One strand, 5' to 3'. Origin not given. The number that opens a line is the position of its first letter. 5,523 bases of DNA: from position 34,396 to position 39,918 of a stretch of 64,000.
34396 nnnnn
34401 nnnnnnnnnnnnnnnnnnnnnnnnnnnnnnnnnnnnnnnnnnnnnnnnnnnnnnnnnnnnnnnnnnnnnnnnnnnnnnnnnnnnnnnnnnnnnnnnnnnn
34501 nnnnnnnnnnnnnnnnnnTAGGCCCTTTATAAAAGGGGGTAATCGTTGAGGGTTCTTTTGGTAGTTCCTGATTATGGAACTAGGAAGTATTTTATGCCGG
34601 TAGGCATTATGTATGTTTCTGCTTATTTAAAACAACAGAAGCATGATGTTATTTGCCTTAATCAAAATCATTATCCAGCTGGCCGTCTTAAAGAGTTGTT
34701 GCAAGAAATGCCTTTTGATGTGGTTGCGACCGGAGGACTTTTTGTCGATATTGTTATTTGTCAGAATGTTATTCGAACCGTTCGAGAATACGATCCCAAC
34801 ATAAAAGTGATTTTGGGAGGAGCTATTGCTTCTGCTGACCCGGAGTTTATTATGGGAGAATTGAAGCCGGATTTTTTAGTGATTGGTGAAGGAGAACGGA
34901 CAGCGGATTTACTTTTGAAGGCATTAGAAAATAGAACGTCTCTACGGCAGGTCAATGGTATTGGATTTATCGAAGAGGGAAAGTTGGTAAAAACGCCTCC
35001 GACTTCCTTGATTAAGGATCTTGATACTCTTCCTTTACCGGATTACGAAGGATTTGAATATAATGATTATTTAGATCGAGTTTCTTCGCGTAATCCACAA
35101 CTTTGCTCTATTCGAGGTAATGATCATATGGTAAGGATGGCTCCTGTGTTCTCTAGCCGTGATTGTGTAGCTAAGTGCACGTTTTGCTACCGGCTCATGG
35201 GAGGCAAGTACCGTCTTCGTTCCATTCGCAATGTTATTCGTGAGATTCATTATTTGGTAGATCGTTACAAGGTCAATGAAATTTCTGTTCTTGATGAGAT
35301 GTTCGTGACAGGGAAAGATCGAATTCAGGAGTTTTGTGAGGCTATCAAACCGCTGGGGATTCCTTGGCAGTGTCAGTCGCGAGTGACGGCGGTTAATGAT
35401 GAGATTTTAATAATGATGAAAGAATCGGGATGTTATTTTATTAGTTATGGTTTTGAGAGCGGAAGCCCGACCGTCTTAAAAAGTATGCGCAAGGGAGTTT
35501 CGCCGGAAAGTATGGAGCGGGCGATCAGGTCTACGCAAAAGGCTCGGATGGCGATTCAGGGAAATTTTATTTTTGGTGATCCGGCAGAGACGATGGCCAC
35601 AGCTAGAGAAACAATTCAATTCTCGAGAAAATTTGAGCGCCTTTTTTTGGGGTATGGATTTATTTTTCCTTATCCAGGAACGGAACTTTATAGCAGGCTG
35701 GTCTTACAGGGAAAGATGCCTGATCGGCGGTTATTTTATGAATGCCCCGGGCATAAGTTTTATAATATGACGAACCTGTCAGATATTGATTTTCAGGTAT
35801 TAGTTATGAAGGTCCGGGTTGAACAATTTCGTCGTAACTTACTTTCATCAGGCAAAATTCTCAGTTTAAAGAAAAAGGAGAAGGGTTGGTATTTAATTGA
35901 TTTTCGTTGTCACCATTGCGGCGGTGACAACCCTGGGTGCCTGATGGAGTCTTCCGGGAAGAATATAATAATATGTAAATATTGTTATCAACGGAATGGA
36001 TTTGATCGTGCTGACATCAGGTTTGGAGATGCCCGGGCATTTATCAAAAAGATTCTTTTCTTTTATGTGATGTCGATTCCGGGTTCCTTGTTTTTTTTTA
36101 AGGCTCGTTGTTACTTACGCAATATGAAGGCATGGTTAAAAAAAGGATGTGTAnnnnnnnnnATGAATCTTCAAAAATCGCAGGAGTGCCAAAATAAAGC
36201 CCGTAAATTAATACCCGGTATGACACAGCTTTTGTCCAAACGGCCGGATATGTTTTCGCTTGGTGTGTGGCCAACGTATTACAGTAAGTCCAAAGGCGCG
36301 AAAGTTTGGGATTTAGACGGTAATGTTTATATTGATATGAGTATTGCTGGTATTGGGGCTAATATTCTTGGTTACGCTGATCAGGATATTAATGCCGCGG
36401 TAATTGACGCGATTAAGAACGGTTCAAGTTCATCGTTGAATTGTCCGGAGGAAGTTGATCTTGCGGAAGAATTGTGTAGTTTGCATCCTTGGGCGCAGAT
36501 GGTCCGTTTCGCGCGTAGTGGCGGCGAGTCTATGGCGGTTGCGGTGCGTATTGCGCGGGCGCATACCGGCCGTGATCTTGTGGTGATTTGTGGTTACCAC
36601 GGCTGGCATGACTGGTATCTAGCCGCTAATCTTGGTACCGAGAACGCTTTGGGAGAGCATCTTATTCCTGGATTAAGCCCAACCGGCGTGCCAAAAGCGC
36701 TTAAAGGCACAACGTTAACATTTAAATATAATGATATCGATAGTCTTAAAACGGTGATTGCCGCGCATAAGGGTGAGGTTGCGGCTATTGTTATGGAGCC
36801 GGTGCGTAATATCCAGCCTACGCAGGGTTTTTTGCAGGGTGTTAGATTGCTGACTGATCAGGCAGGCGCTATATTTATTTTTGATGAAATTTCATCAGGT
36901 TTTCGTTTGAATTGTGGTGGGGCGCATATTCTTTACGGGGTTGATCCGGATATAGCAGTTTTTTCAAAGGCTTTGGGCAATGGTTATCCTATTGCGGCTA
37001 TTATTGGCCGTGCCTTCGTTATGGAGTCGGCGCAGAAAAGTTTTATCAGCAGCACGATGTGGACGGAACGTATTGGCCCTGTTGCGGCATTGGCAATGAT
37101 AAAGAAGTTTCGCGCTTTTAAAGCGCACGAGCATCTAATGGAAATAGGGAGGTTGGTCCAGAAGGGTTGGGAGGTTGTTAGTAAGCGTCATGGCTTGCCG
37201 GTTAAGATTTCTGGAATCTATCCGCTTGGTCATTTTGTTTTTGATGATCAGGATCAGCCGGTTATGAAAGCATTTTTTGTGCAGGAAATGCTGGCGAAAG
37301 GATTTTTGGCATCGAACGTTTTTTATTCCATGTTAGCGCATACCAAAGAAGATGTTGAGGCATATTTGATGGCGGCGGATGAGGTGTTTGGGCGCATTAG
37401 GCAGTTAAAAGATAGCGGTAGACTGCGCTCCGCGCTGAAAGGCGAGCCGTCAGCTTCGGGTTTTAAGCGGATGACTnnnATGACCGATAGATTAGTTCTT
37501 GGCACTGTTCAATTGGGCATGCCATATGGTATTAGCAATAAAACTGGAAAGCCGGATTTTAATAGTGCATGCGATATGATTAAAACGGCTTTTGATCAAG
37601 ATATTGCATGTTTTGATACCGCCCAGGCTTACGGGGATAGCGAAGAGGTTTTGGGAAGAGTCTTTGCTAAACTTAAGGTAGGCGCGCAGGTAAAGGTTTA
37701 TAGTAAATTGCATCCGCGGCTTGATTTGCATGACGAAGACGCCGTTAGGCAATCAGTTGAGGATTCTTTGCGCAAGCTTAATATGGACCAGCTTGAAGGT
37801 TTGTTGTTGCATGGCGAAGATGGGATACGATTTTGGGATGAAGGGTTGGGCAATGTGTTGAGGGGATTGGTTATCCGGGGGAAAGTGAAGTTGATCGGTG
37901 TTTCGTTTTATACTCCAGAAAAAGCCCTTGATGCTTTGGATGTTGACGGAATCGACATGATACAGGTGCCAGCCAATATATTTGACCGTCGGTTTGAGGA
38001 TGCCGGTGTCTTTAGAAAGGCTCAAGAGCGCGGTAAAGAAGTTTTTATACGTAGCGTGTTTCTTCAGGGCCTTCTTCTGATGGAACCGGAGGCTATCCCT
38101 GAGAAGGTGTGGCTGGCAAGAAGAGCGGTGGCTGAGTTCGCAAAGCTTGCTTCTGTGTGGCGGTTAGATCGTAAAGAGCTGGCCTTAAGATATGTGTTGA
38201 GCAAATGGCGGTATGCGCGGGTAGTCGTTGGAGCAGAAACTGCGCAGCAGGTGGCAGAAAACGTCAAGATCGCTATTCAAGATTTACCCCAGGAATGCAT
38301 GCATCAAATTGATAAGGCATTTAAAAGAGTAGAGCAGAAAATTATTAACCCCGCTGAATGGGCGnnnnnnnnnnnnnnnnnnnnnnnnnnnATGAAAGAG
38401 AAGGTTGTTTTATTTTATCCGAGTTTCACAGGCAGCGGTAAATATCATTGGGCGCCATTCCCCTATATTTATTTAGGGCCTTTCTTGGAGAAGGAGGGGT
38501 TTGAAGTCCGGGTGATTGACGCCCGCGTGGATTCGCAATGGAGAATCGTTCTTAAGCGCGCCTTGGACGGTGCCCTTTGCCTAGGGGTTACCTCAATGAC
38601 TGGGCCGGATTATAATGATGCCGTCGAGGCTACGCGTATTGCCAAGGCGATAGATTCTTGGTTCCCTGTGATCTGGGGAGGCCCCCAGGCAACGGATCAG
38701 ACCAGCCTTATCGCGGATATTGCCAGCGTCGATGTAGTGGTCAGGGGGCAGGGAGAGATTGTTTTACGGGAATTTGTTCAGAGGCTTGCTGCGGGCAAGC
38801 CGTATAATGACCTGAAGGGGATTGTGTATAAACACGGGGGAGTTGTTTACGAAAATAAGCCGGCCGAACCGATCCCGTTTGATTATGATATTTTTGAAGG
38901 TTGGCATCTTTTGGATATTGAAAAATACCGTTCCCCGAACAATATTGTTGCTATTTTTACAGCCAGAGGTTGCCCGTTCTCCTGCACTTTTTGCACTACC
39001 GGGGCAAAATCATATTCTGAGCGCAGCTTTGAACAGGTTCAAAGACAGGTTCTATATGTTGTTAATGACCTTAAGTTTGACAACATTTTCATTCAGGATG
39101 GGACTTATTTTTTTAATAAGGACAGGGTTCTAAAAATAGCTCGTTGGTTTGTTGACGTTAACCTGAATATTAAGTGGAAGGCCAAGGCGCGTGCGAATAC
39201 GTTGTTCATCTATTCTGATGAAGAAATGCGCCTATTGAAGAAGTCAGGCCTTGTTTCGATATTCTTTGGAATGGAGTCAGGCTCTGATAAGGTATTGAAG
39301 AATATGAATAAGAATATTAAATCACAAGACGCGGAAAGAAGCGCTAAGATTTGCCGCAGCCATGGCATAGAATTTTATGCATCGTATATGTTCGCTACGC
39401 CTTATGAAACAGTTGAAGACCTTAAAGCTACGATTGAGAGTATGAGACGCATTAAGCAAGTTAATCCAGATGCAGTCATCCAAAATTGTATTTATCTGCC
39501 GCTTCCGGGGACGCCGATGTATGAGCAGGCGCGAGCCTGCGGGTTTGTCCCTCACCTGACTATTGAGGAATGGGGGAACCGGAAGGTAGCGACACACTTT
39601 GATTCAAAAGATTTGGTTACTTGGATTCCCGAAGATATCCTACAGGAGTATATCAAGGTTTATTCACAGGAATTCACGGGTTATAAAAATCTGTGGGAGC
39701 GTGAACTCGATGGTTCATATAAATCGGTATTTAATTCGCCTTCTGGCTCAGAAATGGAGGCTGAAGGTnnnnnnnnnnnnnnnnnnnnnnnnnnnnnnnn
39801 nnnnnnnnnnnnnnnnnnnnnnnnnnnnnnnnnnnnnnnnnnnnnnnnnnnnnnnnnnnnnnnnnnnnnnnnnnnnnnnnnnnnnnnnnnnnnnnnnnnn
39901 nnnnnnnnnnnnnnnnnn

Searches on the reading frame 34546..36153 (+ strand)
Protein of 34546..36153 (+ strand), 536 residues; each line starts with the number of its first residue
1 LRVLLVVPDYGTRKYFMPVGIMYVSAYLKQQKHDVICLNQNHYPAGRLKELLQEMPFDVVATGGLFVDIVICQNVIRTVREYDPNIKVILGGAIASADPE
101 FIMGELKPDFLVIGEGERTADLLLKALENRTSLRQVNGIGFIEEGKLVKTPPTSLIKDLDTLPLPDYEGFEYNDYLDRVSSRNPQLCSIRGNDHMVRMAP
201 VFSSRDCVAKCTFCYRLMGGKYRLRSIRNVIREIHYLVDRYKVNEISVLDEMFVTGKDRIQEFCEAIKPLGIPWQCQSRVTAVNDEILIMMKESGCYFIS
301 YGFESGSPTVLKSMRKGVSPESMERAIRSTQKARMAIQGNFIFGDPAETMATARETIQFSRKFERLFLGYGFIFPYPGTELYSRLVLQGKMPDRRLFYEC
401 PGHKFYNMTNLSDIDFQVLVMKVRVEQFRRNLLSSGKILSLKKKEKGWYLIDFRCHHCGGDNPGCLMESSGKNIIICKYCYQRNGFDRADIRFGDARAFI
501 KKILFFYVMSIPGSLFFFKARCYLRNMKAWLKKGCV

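Call 6: search_protein_families(library=pfam, proteins=[window:34546-36153:+])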
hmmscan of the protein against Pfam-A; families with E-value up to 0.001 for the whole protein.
window:34546-36153:+ (536 aa): 2 families
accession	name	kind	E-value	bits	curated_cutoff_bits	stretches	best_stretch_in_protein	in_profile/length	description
PF04055.27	Radical_SAM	-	8.7e-17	62.2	29.5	1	204-359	4-165/166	Radical SAM superfamily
PF02310.24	B12-binding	-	1.4e-14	54.4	32.1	1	17-122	13-119/121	B12 binding domain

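Call 46: search_protein_families(library=ncbifam, proteins=[window:34546-36153:+], max_evalue=0.00001)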
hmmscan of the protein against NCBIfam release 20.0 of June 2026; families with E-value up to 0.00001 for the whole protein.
window:34546-36153:+ (536 aa): 21 families
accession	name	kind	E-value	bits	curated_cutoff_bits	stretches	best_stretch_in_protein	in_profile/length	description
TIGR03471.1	HpnJ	equivalog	4e-48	164.5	577.6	1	75-396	87-398/472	hopanoid biosynthesis associated radical SAM protein HpnJ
TIGR04479.1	bcpD_PhpK_rSAM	subfamily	5.3e-41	140.5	600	1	16-363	70-409/504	PhpK family radical SAM P-methyltransferase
TIGR02026.1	BchE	equivalog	1.3e-39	136.4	481.35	1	14-388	18-390/497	magnesium-protoporphyrin IX monomethyl ester anaerobic oxidative cyclase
NF050148.1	rSAM_ApyD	equivalog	2.4e-36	125.4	750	1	50-383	69-391/645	RiPP biosynthesis radical SAM protein ApyD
TIGR04014.1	B12_SAM_MJ_0865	equivalog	3.1e-32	111.9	360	1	73-429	58-399/434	methyl-coenzyme M reductase glutamine C-methyltransferase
NF038361.1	rSAM_Sden_1168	equivalog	3.7e-32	111.6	575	1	47-391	131-479/560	Sden_1168 family B12-binding radical SAM P-methyltransferase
TIGR04072.2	rSAM_ladder_B12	equivalog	1.3e-27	96.5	360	2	197-392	179-379/443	lipid biosynthesis B12-binding/radical SAM protein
TIGR03975.1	rSAM_ocin_1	subfamily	5.7e-26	91.2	281.85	1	52-358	125-425/606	RiPP maturation radical SAM C-methyltransferase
TIGR04013.1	B12_SAM_MJ_1487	hypoth_equivalog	1.2e-20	73.7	251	2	73-162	57-141/382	TIGR04013 family B12-binding domain/radical SAM domain-containing protein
TIGR04385.1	B12_rSAM_cofa1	equivalog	3.1e-19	69.5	450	1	17-360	19-361/438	B12 lower ligand biosynthesis radical SAM protein BzaD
TIGR04295.1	B12_rSAM_oligo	hypoth_equivalog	5.2e-16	58.3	400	1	69-415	87-411/422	TIGR04295 family B12-binding domain-containing radical SAM protein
NF045585.1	rSAM_slr0320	equivalog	3.2e-15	55.6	775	1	48-367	101-413/511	photosystem II high light acclimation radical SAM protein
NF033070.1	rSAM_AprD4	equivalog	3.9e-15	55.7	500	1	201-384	199-389/456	AprD4 family radical SAM diol-dehydratase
TIGR04367.1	HpnR_B12_rSAM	equivalog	9.3e-15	54.1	650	1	16-440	20-413/490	hopanoid C-3 methylase HpnR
NF033712.0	B12_rSAM_KedN5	subfamily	1.7e-11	43.1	700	1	47-253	53-251/624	KedN5 family methylcobalamin-dependent radical SAM C-methyltransferase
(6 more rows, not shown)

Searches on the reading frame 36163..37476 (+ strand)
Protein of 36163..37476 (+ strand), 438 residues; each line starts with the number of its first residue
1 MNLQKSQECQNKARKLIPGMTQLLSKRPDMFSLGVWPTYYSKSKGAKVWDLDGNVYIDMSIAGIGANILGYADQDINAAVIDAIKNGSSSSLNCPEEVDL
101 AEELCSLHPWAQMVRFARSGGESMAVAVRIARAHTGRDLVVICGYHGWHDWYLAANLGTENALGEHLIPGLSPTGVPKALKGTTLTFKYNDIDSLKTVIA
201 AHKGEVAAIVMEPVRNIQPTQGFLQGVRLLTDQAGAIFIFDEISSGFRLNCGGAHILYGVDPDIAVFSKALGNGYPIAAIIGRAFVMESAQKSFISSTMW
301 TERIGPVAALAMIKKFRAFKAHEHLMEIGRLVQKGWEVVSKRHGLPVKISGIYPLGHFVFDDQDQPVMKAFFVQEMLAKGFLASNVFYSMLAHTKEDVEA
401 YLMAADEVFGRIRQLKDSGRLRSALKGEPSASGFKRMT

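Call 6: search_protein_families(library=pfam, proteins=[window:36163-37476:+])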
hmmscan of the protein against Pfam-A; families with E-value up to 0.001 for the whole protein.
window:36163-37476:+ (438 aa): 1 family
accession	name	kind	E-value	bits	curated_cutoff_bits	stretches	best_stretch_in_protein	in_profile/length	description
PF00202.27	Aminotran_3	-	2.7e-43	148.6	30.5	1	38-383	11-371/403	Aminotransferase class-III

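Call 46: search_protein_families(library=ncbifam, proteins=[window:36163-37476:+], max_evalue=0.00001)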
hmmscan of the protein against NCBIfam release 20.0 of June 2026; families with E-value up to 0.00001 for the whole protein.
window:36163-37476:+ (438 aa): 67 families (the best 25 are shown)
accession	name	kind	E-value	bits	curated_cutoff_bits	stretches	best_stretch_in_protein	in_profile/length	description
NF004856.0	PRK06209.1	equivalog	1.7e-80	270.7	486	1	2-437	7-440/450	glutamate-1-semialdehyde 2,1-aminomutase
NF000818.0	PRK00062.1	subfamily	1.3e-71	241.5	398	1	2-412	2-427/429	glutamate-1-semialdehyde 2,1-aminomutase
NF041362.1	GntE_guanitoxin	equivalog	3e-68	230.3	525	1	2-363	4-372/426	guanitoxin biosynthesis PLP-dependent transaminase GntE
TIGR00713.1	hemL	equivalog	1.7e-66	224.6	527.3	1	6-409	2-420/423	glutamate-1-semialdehyde 2,1-aminomutase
NF009055.0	PRK12389.1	equivalog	2.4e-56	191.2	637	1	1-413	1-429/431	glutamate-1-semialdehyde 2,1-aminomutase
NF001864.0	PRK00615.1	equivalog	9.6e-41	139.7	706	1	30-363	29-366/433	glutamate-1-semialdehyde aminotransferase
NF004426.0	PRK05769.1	equivalog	4.1e-34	118.1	552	1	35-344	35-363/441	acetyl ornithine aminotransferase family protein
TIGR00707.1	argD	subfamily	1.2e-33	116.5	410.05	1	33-382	6-347/381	acetylornithine/succinylornithine family transaminase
NF002874.0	PRK03244.1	equivalog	3.2e-33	115.1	457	1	34-340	23-323/399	acetylornithine transaminase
NF005376.0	PRK06918.1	equivalog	8.4e-32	110.1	676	2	203-343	217-362/451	4-aminobutyrate--2-oxoglutarate transaminase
NF004714.0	PRK06058.1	subfamily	2.6e-31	108.7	639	2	192-340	212-363/447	4-aminobutyrate--2-oxoglutarate transaminase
NF005993.0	PRK08117.1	subfamily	7.2e-30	103.9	574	2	190-351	193-358/433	aspartate aminotransferase family protein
NF005453.0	PRK07046.1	subfamily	8.7e-30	103.7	425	1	37-352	58-377/453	transaminase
TIGR00700.1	GABAtrnsam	equivalog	9.2e-30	103.6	506.65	1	38-334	17-331/420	4-aminobutyrate--2-oxoglutarate transaminase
NF049976.1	AmadipTransam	equivalog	1.1e-29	103.6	650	1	35-337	13-327/416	2-aminoadipate transaminase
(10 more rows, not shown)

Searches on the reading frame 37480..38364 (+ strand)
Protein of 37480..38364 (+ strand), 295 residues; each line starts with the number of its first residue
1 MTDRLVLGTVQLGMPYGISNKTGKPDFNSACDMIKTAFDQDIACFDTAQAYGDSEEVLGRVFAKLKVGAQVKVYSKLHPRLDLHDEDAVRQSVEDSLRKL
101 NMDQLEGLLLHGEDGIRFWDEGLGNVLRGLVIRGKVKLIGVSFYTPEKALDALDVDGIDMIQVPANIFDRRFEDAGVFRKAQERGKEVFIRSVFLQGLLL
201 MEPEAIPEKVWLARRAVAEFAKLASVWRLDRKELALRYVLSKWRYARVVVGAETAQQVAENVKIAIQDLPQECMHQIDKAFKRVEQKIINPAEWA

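Call 7: search_protein_families(library=pfam, proteins=[window:37480-38364:+])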
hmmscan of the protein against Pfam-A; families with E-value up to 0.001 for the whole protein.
window:37480-38364:+ (295 aa): 1 family
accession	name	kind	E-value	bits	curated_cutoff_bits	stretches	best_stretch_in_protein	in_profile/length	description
PF00248.27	Aldo_ket_red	-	2.7e-36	125.6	24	1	4-280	1-289/291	Aldo/keto reductase family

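Call 46: search_protein_families(library=ncbifam, proteins=[window:37480-38364:+], max_evalue=0.00001)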
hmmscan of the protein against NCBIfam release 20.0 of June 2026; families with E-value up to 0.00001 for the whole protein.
window:37480-38364:+ (295 aa): 4 families
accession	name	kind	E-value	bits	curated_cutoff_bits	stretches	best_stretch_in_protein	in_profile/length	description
NF011432.0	PRK14863.1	equivalog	8.4e-20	71.5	244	1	4-265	7-265/292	bifunctional regulator KidO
NF049922.1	MethglyxlRedYdjG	equivalog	4.9e-13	48.8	550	1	4-281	15-321/326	NADH-dependent methylglyoxal reductase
NF007388.0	PRK09912.1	subfamily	1.5e-06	27.4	448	0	233-280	283-331/346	L-glyceraldehyde 3-phosphate reductase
NF007912.0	PRK10625.1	equivalog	1.9e-06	27.5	415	0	213-283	270-340/346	NADP(H)-dependent aldo-keto reductase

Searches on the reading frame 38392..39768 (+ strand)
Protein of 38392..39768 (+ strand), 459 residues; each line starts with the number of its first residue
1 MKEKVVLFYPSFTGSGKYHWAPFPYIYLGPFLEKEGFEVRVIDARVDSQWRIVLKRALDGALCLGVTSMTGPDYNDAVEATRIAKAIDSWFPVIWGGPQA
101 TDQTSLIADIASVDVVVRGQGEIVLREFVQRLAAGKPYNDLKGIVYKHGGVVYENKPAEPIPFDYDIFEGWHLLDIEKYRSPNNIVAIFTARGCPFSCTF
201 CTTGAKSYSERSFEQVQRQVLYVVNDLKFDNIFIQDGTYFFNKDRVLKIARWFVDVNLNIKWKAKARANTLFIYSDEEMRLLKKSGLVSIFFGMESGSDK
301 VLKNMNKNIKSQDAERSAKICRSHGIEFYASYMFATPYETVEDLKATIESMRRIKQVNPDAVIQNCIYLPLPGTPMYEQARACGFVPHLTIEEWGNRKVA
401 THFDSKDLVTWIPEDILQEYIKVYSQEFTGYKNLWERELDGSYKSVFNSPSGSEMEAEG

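Call 4: search_protein_families(library=pfam, proteins=[window:38392-39768:+])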
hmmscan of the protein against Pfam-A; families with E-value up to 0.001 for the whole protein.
window:38392-39768:+ (459 aa): 2 families
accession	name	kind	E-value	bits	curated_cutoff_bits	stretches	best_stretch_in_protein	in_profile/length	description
PF04055.27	Radical_SAM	-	4.4e-19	69.7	29.5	1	190-349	3-164/166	Radical SAM superfamily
PF02310.24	B12-binding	-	1.7e-11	44.4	32.1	1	17-128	9-120/121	B12 binding domain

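Call 46: search_protein_families(library=ncbifam, proteins=[window:38392-39768:+], max_evalue=0.00001)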
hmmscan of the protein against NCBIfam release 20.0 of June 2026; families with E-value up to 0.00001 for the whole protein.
window:38392-39768:+ (459 aa): 23 families
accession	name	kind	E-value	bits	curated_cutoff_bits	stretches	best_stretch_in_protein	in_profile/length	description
TIGR03471.1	HpnJ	equivalog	1.3e-40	139.7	577.6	1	40-388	48-395/472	hopanoid biosynthesis associated radical SAM protein HpnJ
TIGR02026.1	BchE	equivalog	7.5e-36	124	481.35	1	18-411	18-419/497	magnesium-protoporphyrin IX monomethyl ester anaerobic oxidative cyclase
TIGR04479.1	bcpD_PhpK_rSAM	subfamily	1e-32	113.2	600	1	26-381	76-432/504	PhpK family radical SAM P-methyltransferase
TIGR04013.1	B12_SAM_MJ_1487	hypoth_equivalog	1.1e-30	106.8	251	2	289-379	268-356/382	TIGR04013 family B12-binding domain/radical SAM domain-containing protein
TIGR04072.2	rSAM_ladder_B12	equivalog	2.5e-30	105.5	360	1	80-386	86-378/443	lipid biosynthesis B12-binding/radical SAM protein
NF050148.1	rSAM_ApyD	equivalog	6e-27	94.3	750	1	73-380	86-393/645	RiPP biosynthesis radical SAM protein ApyD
NF038361.1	rSAM_Sden_1168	equivalog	7.7e-25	87.4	575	1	107-388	193-481/560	Sden_1168 family B12-binding radical SAM P-methyltransferase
TIGR04014.1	B12_SAM_MJ_0865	equivalog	3.6e-24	85.3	360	2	288-379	270-357/434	methyl-coenzyme M reductase glutamine C-methyltransferase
TIGR03975.1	rSAM_ocin_1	subfamily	8.9e-21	74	281.85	1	86-360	153-436/606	RiPP maturation radical SAM C-methyltransferase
NF033712.0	B12_rSAM_KedN5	subfamily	9.3e-19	67.1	700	1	68-349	69-365/624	KedN5 family methylcobalamin-dependent radical SAM C-methyltransferase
TIGR04367.1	HpnR_B12_rSAM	equivalog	3.2e-17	62.2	650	1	32-378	32-371/490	hopanoid C-3 methylase HpnR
TIGR04385.1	B12_rSAM_cofa1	equivalog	8e-15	55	450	1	105-384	115-398/438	B12 lower ligand biosynthesis radical SAM protein BzaD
NF040546.1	rSAM_CUAEP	equivalog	2.5e-12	46.3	500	1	27-384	18-372/468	CUAEP/CCAEP-tail radical SAM (seleno)protein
TIGR04190.1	B12_SAM_Ta0216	equivalog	7.7e-11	41.3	500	1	22-386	37-432/554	TIGR04190 family B12-binding domain/radical SAM domain protein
NF040542.1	rSAM_RCCLKC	equivalog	7.8e-11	41.8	450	1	185-346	179-342/423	arsinothricin biosynthesis radical SAM protein ArsL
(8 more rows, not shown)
